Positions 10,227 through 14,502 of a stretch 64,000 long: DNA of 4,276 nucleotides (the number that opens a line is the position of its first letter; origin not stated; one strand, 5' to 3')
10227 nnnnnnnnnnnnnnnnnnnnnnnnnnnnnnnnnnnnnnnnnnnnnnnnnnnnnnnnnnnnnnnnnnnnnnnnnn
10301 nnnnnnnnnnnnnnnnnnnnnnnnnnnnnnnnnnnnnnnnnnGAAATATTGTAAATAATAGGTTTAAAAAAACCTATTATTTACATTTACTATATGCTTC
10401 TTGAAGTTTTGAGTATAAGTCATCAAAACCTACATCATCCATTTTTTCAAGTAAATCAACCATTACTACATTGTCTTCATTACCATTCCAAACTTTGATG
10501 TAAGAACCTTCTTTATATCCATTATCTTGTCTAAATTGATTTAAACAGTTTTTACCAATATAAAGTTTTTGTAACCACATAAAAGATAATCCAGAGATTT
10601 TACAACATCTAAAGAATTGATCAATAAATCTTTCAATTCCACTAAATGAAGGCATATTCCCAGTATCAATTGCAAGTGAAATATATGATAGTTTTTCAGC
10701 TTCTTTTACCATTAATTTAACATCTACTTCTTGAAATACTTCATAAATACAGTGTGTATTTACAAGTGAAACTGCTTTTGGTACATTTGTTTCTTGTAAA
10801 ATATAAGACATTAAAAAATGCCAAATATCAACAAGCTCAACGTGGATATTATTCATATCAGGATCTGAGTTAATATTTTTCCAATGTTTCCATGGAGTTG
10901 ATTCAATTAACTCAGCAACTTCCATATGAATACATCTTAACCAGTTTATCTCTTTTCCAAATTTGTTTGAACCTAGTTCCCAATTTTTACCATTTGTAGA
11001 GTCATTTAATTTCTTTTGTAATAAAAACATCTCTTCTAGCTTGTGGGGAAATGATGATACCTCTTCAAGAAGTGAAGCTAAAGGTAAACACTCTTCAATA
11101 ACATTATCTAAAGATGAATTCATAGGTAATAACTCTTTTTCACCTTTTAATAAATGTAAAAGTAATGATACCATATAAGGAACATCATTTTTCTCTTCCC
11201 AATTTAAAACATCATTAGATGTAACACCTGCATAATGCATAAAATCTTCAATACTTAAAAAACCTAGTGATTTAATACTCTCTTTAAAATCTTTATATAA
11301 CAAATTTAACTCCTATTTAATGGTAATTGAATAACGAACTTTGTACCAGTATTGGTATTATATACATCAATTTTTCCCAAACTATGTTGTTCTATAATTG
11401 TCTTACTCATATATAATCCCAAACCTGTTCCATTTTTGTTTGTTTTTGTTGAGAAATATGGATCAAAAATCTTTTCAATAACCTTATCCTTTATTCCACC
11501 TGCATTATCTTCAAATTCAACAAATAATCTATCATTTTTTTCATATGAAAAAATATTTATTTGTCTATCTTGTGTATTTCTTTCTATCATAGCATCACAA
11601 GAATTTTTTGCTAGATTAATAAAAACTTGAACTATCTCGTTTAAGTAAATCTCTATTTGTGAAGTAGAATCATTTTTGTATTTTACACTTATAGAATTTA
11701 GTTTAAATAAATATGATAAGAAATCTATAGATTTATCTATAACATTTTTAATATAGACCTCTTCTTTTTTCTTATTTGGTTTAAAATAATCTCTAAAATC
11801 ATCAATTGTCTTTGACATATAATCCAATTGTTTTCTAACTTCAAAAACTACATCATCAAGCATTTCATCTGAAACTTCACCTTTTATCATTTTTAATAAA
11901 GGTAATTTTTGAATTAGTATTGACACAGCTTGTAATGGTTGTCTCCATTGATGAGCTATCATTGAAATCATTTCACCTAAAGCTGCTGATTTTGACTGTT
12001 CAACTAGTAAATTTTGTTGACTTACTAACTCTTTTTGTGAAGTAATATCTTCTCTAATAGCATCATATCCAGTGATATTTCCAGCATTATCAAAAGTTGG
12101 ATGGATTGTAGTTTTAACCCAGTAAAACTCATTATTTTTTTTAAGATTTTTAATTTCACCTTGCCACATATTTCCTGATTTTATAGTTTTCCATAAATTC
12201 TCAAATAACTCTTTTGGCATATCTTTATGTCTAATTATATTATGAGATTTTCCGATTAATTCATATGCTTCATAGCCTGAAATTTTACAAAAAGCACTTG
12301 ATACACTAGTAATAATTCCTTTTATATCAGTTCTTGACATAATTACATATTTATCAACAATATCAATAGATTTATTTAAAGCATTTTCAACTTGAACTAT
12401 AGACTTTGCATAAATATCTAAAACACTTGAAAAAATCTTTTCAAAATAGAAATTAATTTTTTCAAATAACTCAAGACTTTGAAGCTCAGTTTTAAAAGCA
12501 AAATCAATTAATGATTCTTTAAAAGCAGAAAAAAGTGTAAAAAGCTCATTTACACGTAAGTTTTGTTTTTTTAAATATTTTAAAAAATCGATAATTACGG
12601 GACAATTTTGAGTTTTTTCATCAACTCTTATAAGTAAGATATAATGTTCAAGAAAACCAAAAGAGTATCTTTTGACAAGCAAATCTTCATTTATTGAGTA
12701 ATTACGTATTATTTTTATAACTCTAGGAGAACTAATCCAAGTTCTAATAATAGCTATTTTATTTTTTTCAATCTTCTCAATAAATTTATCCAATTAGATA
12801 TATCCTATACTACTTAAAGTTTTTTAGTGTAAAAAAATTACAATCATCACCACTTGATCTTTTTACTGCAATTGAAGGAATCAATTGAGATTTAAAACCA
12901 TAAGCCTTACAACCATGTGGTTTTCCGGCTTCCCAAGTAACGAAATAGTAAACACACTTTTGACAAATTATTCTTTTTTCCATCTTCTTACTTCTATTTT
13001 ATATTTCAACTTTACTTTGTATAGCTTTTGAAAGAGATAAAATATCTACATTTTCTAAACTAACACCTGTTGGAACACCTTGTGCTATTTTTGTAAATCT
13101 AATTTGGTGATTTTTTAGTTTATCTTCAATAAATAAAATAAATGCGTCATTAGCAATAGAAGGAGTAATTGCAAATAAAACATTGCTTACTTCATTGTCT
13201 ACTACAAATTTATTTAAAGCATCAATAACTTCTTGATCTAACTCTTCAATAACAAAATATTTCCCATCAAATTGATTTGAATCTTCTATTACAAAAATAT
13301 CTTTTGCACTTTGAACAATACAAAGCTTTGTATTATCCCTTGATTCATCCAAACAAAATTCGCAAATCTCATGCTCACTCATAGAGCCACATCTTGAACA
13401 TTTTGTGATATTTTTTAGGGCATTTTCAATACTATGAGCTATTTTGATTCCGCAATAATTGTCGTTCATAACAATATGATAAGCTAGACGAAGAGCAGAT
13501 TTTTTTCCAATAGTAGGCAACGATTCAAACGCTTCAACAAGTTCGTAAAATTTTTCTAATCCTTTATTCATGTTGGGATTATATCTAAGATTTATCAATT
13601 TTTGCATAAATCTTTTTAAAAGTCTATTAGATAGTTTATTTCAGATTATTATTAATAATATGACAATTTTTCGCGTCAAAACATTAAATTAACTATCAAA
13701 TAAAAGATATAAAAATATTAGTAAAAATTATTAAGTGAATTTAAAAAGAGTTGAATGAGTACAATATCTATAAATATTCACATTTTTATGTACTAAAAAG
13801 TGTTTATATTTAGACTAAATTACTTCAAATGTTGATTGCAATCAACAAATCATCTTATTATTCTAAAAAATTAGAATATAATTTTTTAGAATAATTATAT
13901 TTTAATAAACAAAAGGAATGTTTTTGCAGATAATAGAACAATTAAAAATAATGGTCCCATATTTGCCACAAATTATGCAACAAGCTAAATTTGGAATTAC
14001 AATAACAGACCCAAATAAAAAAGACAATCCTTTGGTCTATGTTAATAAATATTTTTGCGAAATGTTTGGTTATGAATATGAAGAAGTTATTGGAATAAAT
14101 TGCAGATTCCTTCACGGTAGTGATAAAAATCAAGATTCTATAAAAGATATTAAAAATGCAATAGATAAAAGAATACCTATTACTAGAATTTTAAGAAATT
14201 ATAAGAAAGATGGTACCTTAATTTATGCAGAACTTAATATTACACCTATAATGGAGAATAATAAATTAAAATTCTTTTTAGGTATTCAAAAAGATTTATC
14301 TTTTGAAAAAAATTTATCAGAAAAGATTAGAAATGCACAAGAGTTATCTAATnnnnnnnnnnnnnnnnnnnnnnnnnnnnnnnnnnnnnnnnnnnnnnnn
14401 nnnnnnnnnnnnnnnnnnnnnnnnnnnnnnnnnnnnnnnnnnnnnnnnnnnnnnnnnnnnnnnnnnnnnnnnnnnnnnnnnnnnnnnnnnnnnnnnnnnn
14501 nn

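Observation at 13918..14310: LOV photoreceptor domain in an Arcobacter-like c-di-GMP phosphodiesterase, with two atypical substitutions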

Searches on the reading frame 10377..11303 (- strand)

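Call 75: search_protein_families(library=pfam, proteins=[window:10377-11303:-], max_evalue=0.00001)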
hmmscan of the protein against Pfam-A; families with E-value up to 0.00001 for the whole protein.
window:10377-11303:- (308 aa): 1 family
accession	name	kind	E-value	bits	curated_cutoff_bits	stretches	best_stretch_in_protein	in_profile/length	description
PF08761.16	dUTPase_2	-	6.4e-29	101.8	22.9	1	88-263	1-162/162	dUTPase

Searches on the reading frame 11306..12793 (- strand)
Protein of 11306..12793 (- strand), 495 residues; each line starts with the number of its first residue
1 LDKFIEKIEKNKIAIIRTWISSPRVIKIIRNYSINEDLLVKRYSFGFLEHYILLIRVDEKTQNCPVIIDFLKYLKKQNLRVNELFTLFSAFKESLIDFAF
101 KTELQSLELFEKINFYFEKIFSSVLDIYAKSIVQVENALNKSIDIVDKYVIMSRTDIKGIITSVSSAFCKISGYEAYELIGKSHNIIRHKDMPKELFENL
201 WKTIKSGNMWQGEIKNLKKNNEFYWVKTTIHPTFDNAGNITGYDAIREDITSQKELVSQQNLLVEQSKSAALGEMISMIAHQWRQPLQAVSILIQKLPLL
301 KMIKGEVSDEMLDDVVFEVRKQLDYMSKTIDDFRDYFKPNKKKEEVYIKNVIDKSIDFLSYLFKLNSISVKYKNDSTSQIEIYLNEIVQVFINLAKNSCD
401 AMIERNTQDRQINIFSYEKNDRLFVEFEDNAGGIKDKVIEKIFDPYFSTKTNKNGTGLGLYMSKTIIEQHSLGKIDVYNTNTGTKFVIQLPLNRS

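Call 75: search_protein_families(library=pfam, proteins=[window:11306-12793:-], max_evalue=0.00001)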
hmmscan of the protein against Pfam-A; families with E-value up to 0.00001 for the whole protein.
window:11306-12793:- (495 aa): 5 families
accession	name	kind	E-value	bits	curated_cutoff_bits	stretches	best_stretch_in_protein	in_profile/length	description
PF02518.31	HATPase_c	-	4.9e-17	62.8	26.4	1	386-493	5-110/111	Histidine kinase-, DNA gyrase B-, and HSP90-like ATPase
PF08447.18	PAS_3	-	1.4e-14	54.6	25.6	1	162-244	2-86/89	PAS fold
PF00989.32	PAS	-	7.5e-12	45.7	22.6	1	155-243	17-106/113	PAS fold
PF13426.13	PAS_9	-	7.7e-12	45.8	27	1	152-251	6-102/103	PAS domain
PF00512.31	HisKA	-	7.1e-06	26.4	26.9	0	272-338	2-62/66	His Kinase A (phospho-acceptor) domain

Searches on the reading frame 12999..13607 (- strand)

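Call 75: search_protein_families(library=pfam, proteins=[window:12999-13607:-], max_evalue=0.00001)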
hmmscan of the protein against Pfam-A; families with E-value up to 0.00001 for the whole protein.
window:12999-13607:- (202 aa): 2 families
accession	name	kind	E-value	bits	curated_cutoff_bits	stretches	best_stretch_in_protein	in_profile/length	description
PF21176.3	RecR_HhH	-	9.4e-12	45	27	1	22-64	3-45/45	RecR, helix-hairpin-helix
PF02132.21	RecR_ZnF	-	9.2e-06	25.8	22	0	67-87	1-21/21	RecR, Cys4-zinc finger domain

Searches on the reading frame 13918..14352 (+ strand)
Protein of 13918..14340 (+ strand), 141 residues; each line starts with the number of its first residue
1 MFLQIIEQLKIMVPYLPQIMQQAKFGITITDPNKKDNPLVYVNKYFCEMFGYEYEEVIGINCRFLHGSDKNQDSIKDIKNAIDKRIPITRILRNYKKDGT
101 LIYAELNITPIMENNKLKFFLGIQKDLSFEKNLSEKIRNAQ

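Call 5: search_solved_structures(query=window:13918-14340:+, max_evalue=0.001, show_alignments=4)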
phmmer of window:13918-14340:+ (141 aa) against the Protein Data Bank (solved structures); distinct sequences matched with E-value up to 0.001: 153 (the best 60 are shown).
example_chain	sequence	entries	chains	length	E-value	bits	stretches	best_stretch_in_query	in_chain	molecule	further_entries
2pr5_A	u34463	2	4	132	3.4e-30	107.7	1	20-135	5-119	Blue-light photoreceptor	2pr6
2mwg_A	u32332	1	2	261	9.5e-30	106.2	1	17-135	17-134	Blue-light photoreceptor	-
4gcz_A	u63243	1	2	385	7.7e-29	103.3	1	17-135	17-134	Blue-light photoreceptor, Sensor protein fixL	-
8c05_A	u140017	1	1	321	1.4e-28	102.5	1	16-136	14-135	Sensor domain-containing diguanylate cyclase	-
7r5n_A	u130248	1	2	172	3e-23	85.2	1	16-136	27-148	Sensory box protein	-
7a6p_A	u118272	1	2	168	3.3e-22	81.8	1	16-139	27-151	Putative Sensory box protein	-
6gg9_A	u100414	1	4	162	2.3e-21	79.1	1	16-136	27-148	Sensory box protein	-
29lw_A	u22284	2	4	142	6.4e-21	77.7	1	16-136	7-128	Sensory box protein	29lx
5luv_A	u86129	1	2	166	6.5e-21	77.6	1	16-136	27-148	Putative PAS/PAC sensor protein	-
3sw1_A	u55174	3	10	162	8.3e-21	77.3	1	16-136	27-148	Sensory box protein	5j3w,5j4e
8a3u_A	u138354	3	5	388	9.3e-21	77.1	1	16-135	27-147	Putative Sensory box protein,Sensor protein FixL | Putative Sensory box protein,Putative Sensory box protein,Sensor protein FixL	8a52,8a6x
9vf8_A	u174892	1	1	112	1.2e-20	76.7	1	26-129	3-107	histidine kinase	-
9vf7_A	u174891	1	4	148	1.5e-20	76.5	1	24-129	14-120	histidine kinase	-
7r4s_A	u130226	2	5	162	2.2e-20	75.9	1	16-136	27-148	Sensory box protein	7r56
7yx0_A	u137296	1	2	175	2.5e-20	75.7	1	18-137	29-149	Putative regulatory protein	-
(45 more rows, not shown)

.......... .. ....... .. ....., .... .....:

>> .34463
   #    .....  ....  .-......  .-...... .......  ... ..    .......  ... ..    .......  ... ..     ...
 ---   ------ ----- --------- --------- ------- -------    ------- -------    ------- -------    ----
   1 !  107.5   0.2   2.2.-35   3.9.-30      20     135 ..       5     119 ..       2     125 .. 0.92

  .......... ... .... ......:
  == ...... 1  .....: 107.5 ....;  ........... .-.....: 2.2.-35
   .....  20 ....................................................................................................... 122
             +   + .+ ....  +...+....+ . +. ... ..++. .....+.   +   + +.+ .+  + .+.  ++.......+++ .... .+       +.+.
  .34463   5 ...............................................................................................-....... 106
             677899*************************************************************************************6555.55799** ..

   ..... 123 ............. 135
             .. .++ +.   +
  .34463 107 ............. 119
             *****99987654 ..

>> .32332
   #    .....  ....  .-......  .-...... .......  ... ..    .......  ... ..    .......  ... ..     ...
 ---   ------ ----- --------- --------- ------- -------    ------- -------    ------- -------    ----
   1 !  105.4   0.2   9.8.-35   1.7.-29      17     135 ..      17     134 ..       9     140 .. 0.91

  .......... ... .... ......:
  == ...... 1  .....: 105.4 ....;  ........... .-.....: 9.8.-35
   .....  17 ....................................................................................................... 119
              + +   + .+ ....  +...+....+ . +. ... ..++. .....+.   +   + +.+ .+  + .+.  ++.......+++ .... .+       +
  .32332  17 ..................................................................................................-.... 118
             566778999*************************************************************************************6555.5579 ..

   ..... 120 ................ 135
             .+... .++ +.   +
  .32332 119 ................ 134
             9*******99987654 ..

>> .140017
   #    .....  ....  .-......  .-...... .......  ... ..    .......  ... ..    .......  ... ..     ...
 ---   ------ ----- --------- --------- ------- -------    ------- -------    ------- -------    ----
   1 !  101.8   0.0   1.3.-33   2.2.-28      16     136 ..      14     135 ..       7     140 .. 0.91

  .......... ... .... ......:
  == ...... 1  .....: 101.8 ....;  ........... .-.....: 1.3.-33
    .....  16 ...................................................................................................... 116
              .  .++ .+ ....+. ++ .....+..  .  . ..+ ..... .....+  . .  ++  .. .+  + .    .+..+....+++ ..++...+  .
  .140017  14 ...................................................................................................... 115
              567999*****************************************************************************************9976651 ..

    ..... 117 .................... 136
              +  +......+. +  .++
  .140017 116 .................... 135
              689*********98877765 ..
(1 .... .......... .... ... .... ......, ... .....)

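Call 49: search_protein_representatives(protein=window:13918-14340:+)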
Query: 141 residues. Proteins with E-value up to 0.001 (for the whole library): 51153; up to 1e-10: 11776; up to 1e-30: 154. The best 150 are listed.
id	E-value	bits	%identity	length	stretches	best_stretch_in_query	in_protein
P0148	8.9e-124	423.6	31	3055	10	26-137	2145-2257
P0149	5.0e-116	398.5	29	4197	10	19-125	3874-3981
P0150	1.1e-71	255.0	29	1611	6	27-131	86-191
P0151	1.4e-65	235.2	34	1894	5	23-139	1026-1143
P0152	1.8e-64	231.7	29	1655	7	34-138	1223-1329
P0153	4.9e-59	214.0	31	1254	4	19-127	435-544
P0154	6.5e-55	200.7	32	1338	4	26-138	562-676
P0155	1.9e-54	199.2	33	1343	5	18-138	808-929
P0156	1.7e-53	196.1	24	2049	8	36-138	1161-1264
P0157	3.5e-53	195.1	34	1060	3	18-135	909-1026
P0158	1.2e-52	193.4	30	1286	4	26-135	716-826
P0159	2.8e-52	192.2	38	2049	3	18-138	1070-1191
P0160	3.7e-52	191.8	27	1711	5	3-132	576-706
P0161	1.7e-51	189.6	30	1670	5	19-128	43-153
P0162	3.8e-49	182.0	30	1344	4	24-130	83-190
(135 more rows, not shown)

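Call 51: predict_structure(alignment_id=A2)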
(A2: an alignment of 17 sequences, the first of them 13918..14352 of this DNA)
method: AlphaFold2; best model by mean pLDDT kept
length: 145 residues; sequences in the alignment: 17
mean_pLDDT: 89.8   pTM: 0.77
mean pLDDT of the five models: 89.8, 86.6, 85.2, 84.6, 84.4
residues with pLDDT >= 90: 102; 70-90: 28; 50-70: 15; < 50: 0
segments of 3 or more residues with pLDDT < 50: none
pLDDT, mean of each block of 10 residues (from residue 1): 64 73 86 96 95 97 93 96 97 96 97 95 94 87 76
secondary structure, 60 per line:
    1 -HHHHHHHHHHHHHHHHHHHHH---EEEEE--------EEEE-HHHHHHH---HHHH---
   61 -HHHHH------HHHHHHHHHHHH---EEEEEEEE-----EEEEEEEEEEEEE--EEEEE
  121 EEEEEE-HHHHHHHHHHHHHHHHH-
elements in order: H2-22 E26-30 E39-42 H44-50 H54-57 H62-66 H73-84 E88-95 E101-113 E116-126 H128-144

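Call 55: fold_search(model_id=the predicted structure, library=pdb)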
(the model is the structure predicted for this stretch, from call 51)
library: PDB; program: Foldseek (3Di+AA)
matches with E <= 10: 1299; with E <= 0.001: 548
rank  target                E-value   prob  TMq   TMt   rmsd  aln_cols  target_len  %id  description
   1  7a6p_A                2.3e-13  1.00  0.86  0.84   1.5       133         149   32  Structural determinants underlying the adduct lifetime in a short LOV protein PpSB2-LOV (released 2021-03-10)
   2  8c05                  6.4e-13  1.00  0.78  0.38   1.6       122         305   47  LOV-activated diguanylate cyclase, dark-state structure (released 2023-07-19)
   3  7r5n_B                8.5e-13  1.00  0.82  0.79   1.8       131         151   34  Crystal structure of the full-length short LOV protein PF5-LOV from Pseudomonas fluorescens (dark state) (released 2023-08-23)
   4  6gg9_C                1.2e-12  1.00  0.80  0.86   1.9       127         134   34  Crystal structures of a short blue light photoreceptor protein PpSB1-LOV mutant (dark state) - R61H/R66I (released 2018-07-25)
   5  2pr5_A                1.4e-12  1.00  0.75  0.85   2.0       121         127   41  Structural Basis for Light-dependent Signaling in the Dimeric LOV Photosensor YtvA (Dark Structure) (released 2007-08-07)
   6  4gcz_B                1.4e-12  1.00  0.78  0.31   2.5       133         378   38  Structure of a blue-light photoreceptor (released 2013-06-19)
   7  6gg9_B                1.7e-12  1.00  0.84  0.90   1.7       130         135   33  Crystal structures of a short blue light photoreceptor protein PpSB1-LOV mutant (dark state) - R61H/R66I (released 2018-07-25)
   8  5j3w_A                1.7e-12  1.00  0.80  0.87   2.0       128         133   33  Crystal structures reveal signaling states of a short blue light photoreceptor protein PpSB1-LOV (dark state) (released 2016-06-22)
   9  4gcz_A                1.7e-12  1.00  0.81  0.34   3.1       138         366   38  Structure of a blue-light photoreceptor (released 2013-06-19)
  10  9vf7_B                2.0e-12  1.00  0.84  0.87   1.4       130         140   34  Structure of Meiothermus ruber Mrub_1259 LOV domain with N- and C-terminal alpha helices (MrLOVe) (released 2025-06-25)
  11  7r4s_B                2.0e-12  1.00  0.82  0.90   1.8       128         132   33  Crystal structure of PpSB1-LOV-I48T mutant (dark state) (released 2022-12-21)
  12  2pr6_B                2.0e-12  1.00  0.69  0.79   4.5       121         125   40  Structural Basis for Light-dependent Signaling in the Dimeric LOV Photosensor YtvA (Light Structure) (released 2007-08-07)
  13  8a52_A                2.4e-12  1.00  0.80  0.33   2.1       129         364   33  Crystal structure of a chimeric LOV-Histidine kinase SB2F1 (asymmetrical variant, trigonal form with long c-axis) (released 2023-12-27)
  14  7a6p_B                2.5e-12  1.00  0.83  0.81   2.1       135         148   32  Structural determinants underlying the adduct lifetime in a short LOV protein PpSB2-LOV (released 2021-03-10)
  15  2mwg_MODEL_1_A        2.5e-12  1.00  0.75  0.44   2.6       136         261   38  Full-Length Solution Structure Of YtvA, a LOV-Photoreceptor Protein and Regulator of Bacterial Stress Response (released 2016-05-25)
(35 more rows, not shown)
